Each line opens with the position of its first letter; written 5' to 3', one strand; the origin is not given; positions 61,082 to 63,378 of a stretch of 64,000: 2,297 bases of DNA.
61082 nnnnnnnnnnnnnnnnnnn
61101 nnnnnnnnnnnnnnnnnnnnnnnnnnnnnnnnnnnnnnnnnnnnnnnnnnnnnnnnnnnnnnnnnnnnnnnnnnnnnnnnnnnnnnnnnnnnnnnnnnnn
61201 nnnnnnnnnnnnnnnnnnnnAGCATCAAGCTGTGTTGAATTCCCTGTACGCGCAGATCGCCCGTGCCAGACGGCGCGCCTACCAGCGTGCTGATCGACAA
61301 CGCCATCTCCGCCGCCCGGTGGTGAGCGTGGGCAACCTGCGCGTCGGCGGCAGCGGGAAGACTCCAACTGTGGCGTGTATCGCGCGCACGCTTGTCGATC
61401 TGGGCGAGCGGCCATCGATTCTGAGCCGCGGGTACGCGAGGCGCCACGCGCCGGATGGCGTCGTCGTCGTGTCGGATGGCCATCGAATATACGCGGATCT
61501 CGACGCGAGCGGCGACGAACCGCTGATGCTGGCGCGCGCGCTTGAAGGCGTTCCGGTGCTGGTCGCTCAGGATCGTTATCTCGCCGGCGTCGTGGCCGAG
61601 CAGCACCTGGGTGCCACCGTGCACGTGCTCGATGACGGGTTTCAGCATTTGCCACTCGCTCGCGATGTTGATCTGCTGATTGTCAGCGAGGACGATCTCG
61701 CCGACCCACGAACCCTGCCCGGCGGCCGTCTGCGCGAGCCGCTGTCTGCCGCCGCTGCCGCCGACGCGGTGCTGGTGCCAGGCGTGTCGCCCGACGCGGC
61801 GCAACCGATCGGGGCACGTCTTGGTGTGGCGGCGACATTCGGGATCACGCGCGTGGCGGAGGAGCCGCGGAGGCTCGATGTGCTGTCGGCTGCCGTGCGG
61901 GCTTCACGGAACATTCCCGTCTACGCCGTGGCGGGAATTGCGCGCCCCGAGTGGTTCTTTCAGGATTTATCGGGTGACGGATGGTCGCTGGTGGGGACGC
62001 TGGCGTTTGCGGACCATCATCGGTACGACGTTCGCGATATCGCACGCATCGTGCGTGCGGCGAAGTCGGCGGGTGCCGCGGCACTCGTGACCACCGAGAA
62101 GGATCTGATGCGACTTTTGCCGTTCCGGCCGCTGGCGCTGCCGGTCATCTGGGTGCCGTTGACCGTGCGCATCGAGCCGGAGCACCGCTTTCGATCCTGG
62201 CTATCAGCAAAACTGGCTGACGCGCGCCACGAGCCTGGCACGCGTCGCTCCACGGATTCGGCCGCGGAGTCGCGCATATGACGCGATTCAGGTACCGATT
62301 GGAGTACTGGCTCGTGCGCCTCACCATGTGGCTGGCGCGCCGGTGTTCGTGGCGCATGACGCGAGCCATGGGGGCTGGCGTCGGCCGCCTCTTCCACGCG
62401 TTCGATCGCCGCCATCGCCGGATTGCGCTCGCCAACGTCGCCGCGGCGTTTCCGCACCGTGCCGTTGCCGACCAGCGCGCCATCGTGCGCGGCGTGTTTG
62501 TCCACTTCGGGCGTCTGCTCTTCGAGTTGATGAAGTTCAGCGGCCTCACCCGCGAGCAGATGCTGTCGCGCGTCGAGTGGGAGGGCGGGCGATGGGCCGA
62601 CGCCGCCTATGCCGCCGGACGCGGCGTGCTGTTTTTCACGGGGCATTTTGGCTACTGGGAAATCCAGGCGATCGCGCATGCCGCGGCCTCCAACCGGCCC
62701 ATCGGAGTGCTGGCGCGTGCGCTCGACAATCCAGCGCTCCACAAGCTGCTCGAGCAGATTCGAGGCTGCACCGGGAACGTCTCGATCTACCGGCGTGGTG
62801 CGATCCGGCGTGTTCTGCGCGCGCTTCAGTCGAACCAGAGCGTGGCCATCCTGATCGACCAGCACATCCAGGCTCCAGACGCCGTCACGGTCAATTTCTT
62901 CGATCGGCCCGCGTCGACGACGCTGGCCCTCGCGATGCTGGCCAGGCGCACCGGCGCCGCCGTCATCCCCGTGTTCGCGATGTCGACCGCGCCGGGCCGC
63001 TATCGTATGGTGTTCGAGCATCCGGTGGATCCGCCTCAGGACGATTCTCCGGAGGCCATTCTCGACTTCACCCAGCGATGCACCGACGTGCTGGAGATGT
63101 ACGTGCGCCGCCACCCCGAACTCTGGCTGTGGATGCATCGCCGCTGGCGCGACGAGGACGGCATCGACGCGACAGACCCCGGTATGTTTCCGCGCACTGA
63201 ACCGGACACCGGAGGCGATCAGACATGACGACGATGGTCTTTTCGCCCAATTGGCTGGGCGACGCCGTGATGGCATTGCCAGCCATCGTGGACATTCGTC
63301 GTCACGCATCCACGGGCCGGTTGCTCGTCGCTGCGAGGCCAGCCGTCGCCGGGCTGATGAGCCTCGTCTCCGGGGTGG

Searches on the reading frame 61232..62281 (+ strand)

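Call 79: search_protein_families(library=pfam, proteins=[window:61232-62281:+], max_evalue=0.0001)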
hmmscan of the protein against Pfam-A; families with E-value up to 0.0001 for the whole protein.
window:61232-62281:+ (349 aa): 1 family
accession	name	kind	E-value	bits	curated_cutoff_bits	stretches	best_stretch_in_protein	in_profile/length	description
PF02606.20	LpxK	-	5.7e-80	269.3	27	1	2-328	8-327/328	Tetraacyldisaccharide-1-P 4'-kinase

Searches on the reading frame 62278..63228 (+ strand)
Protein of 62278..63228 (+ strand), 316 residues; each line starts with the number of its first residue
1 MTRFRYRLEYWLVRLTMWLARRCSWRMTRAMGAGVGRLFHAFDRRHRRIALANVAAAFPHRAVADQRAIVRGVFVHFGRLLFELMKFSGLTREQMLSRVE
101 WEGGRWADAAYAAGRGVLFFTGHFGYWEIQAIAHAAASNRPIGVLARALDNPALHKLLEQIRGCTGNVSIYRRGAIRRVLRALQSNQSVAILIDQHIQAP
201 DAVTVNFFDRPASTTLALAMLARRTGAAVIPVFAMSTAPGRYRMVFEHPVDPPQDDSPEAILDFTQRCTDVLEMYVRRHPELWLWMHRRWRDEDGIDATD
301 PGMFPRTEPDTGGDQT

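Call 79: search_protein_families(library=pfam, proteins=[window:62278-63228:+], max_evalue=0.0001)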
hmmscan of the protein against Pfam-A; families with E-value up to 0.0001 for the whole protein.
window:62278-63228:+ (316 aa): 1 family
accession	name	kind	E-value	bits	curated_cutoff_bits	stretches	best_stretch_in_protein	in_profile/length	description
PF03279.18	Lip_A_acyltrans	-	5.7e-52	177.2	22.3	1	5-291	9-294/295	Bacterial lipid A biosynthesis acyltransferase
